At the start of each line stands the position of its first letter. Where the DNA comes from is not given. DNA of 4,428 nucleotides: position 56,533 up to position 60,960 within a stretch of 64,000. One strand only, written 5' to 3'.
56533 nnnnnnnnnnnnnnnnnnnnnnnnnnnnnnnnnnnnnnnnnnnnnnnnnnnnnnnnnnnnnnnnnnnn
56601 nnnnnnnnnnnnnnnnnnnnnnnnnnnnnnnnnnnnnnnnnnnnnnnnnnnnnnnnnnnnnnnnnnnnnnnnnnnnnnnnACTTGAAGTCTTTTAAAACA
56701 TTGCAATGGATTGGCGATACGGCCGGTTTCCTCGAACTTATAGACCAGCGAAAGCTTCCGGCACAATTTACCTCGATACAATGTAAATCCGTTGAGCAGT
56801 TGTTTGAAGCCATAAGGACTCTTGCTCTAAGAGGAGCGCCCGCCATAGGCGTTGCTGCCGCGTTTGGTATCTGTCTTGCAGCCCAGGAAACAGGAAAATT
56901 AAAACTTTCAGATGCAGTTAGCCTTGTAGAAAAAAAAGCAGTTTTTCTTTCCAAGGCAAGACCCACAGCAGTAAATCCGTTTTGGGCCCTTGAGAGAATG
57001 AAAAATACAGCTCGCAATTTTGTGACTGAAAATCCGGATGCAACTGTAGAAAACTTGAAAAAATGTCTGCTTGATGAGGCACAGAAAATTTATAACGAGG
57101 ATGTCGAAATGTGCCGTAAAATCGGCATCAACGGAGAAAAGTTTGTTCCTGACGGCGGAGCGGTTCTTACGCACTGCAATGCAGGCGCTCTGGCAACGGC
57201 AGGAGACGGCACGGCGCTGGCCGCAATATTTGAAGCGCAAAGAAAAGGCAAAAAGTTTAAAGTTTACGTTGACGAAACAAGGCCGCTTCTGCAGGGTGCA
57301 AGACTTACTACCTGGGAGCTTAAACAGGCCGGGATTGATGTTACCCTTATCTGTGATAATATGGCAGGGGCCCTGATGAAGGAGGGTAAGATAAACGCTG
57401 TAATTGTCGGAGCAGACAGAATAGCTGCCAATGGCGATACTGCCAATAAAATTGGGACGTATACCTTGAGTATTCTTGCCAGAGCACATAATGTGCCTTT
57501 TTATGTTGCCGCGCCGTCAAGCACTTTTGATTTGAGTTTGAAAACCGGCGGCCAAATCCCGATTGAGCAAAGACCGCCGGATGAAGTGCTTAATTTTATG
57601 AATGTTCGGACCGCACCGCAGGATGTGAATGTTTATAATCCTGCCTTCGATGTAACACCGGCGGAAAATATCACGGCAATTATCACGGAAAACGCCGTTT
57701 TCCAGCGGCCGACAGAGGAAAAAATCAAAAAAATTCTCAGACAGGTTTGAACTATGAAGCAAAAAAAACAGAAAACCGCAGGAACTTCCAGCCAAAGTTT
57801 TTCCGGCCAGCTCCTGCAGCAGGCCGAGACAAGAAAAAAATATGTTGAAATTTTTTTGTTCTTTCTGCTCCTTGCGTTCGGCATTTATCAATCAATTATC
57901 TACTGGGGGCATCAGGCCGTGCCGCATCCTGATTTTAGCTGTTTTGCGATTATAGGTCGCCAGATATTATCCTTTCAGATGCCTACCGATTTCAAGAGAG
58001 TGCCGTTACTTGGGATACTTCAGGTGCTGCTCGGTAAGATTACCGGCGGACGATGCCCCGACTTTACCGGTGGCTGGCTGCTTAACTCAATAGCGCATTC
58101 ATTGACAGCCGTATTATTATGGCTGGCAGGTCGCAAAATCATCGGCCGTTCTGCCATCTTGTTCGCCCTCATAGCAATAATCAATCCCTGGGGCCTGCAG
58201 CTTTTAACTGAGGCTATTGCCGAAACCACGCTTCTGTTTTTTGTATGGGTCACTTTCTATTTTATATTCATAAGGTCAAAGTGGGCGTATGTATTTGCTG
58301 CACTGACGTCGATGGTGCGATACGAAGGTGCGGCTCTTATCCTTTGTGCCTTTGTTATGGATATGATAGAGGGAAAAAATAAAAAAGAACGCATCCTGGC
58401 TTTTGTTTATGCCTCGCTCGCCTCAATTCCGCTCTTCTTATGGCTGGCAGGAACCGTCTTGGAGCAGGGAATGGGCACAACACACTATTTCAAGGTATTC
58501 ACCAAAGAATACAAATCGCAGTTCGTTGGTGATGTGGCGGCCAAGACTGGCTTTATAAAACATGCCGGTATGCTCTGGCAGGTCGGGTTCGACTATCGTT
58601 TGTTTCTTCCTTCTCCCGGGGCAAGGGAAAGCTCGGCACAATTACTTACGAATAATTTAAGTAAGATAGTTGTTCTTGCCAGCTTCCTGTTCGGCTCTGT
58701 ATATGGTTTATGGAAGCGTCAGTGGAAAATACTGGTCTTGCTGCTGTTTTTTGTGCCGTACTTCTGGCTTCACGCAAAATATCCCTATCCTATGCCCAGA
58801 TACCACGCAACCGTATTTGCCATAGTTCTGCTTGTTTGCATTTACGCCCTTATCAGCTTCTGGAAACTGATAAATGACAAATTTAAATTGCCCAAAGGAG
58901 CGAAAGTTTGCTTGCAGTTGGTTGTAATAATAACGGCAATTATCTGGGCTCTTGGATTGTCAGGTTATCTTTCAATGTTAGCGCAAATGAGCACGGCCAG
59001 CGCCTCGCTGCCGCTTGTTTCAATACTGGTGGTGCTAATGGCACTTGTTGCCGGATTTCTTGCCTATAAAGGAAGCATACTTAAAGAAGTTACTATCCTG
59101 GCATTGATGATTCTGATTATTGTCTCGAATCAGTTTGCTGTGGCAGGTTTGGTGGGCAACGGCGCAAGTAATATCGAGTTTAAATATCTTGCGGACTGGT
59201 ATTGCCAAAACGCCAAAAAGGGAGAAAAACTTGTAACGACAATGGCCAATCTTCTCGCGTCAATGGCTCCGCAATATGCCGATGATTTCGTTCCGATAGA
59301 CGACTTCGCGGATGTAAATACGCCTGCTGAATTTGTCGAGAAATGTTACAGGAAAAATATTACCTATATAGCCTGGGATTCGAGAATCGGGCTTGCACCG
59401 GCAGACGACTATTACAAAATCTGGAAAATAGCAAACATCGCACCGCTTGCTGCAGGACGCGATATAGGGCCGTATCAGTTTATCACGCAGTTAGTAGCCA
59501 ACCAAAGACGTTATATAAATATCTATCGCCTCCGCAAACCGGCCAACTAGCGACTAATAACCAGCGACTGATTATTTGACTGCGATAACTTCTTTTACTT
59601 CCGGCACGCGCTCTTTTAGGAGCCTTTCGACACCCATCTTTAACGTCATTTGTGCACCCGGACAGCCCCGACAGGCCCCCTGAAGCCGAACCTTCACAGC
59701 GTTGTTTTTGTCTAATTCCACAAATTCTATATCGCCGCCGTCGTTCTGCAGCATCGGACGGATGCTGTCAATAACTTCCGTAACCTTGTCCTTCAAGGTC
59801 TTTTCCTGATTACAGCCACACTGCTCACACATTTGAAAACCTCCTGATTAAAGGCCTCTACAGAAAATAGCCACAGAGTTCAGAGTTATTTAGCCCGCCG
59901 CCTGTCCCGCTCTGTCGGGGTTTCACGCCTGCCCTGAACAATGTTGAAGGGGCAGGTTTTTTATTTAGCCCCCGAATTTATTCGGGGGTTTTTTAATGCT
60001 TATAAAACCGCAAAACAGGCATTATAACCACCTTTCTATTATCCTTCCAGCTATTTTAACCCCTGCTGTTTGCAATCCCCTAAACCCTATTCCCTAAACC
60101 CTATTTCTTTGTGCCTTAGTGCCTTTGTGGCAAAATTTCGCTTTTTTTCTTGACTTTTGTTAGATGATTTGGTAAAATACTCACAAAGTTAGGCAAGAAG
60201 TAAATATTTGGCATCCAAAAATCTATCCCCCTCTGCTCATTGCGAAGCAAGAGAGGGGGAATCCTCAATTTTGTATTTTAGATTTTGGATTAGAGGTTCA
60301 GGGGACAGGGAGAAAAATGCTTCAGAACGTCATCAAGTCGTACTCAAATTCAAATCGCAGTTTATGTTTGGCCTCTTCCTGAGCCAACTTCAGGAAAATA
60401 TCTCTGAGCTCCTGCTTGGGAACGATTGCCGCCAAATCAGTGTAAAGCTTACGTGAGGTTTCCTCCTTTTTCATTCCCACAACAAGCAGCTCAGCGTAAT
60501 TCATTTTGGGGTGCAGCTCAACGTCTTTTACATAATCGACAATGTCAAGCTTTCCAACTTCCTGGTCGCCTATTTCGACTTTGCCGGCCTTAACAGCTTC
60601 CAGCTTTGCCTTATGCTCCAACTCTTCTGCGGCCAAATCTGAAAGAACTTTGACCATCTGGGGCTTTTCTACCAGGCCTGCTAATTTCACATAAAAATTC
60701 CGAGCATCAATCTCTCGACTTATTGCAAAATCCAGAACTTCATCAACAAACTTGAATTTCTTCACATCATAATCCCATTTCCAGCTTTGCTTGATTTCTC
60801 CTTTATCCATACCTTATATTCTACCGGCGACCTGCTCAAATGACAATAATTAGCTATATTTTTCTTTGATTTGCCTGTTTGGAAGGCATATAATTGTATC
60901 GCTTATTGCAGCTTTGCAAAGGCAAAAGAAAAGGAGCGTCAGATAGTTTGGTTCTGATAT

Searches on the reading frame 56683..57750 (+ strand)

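Call 51: search_protein_families(library=pfam, proteins=[window:56683-57750:+], max_evalue=0.001)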
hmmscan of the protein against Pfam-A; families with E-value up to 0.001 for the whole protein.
window:56683-57750:+ (355 aa): 1 family
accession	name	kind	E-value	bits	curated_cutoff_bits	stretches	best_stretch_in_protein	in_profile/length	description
PF01008.23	IF-2B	-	7.7e-93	311.2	22.4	1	50-339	3-277/280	Initiation factor 2 subunit family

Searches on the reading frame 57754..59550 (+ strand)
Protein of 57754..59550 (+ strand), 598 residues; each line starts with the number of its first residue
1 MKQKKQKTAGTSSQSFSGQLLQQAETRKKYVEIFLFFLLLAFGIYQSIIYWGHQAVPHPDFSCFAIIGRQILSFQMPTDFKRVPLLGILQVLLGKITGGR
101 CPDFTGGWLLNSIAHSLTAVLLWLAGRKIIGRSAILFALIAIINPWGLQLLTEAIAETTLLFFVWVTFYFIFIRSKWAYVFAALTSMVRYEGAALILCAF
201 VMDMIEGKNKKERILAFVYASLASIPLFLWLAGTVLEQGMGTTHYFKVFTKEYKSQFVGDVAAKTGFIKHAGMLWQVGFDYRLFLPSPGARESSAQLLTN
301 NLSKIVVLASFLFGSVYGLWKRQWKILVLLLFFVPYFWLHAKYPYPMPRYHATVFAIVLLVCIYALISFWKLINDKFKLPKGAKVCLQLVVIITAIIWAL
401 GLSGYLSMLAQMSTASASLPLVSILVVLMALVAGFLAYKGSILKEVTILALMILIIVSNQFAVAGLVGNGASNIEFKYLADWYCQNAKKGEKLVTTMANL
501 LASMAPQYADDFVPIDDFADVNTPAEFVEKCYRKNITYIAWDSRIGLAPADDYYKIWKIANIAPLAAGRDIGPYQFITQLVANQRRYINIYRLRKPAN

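Call 51: search_protein_families(library=pfam, proteins=[window:57754-59550:+], max_evalue=0.001)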
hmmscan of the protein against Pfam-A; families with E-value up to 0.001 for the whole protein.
window:57754-59550:+ (598 aa): 0 families

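Call 112: find_related_loci(query=window:57754-59550:+, collection=genome_contigs, flank=10000)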
Query window:57754-59550:+ (598 aa) in genome_contigs; peptide patterns used: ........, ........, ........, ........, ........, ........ (x = any residue, [..] = any of these).
102 stretches matched a pattern; 8 encode a relative of the query (tblastn E <= 1e-3); 8 distinct loci.
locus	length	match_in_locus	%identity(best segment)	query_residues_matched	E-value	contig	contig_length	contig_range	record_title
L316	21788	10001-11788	78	1-596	0e+0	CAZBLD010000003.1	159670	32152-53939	MAG TPA_asm: uncultured Planctomycetaceae bacterium isolate binchicken_co376_317 genome assembly, contig: NODE_33_length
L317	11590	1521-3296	74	1-597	0e+0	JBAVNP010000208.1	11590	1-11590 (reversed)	MAG: Sedimentisphaerales bacterium isolate MFD03833_ilm_asm_bin2 k127_171963, whole genome shotgun sequence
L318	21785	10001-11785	77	2-598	0e+0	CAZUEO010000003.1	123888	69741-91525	MAG TPA_asm: uncultured Planctomycetaceae bacterium isolate binchicken_co100_410 genome assembly, contig: NODE_119_lengt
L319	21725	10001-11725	76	18-593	0e+0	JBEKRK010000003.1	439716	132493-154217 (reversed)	MAG: Sedimentisphaerales bacterium isolate SPRUCE 509 SPRUCE_509_3, whole genome shotgun sequence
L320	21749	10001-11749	60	2-598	0e+0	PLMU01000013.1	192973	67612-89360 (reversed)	MAG: Phycisphaerales bacterium isolate fen_1357 73.20120800_E2X.42_contig_618, whole genome shotgun sequence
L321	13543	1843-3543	56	9-594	0e+0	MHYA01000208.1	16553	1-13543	MAG: Planctomycetes bacterium GWF2_42_9 gwf2_scaffold_9662, whole genome shotgun sequence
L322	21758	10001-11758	62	2-598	0e+0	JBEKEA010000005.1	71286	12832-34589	MAG: Sedimentisphaerales bacterium isolate SPRUCE 196 SPRUCE_196_5, whole genome shotgun sequence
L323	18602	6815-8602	81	1-598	0e+0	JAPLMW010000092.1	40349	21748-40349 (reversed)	MAG: Phycisphaerae bacterium isolate LacPavin_0920_SED3_MAG_44_51 LacPavin_0920_SED3_scaffold_541548, whole genome shotg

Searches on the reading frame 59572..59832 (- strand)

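Call 51: search_protein_families(library=pfam, proteins=[window:59572-59832:-], max_evalue=0.001)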
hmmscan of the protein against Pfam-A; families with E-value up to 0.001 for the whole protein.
window:59572-59832:- (86 aa): 1 family
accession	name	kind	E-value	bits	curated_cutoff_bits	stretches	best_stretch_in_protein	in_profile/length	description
PF01106.22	NifU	-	2.9e-30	104.7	27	1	17-83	1-67/67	NifU-like domain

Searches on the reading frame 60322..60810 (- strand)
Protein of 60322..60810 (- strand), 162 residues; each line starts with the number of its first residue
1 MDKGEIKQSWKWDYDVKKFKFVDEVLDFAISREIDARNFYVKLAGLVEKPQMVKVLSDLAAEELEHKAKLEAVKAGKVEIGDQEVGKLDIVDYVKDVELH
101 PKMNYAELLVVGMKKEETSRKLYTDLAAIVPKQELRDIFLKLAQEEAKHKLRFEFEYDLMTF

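Call 51: search_protein_families(library=pfam, proteins=[window:60322-60810:-], max_evalue=0.001)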
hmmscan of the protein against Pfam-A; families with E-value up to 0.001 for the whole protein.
window:60322-60810:- (162 aa): 1 family
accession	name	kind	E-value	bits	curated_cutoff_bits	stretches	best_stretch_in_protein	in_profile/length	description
PF02915.23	Rubrerythrin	-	1.1e-13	52.2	22.8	1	24-154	1-134/137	Rubrerythrin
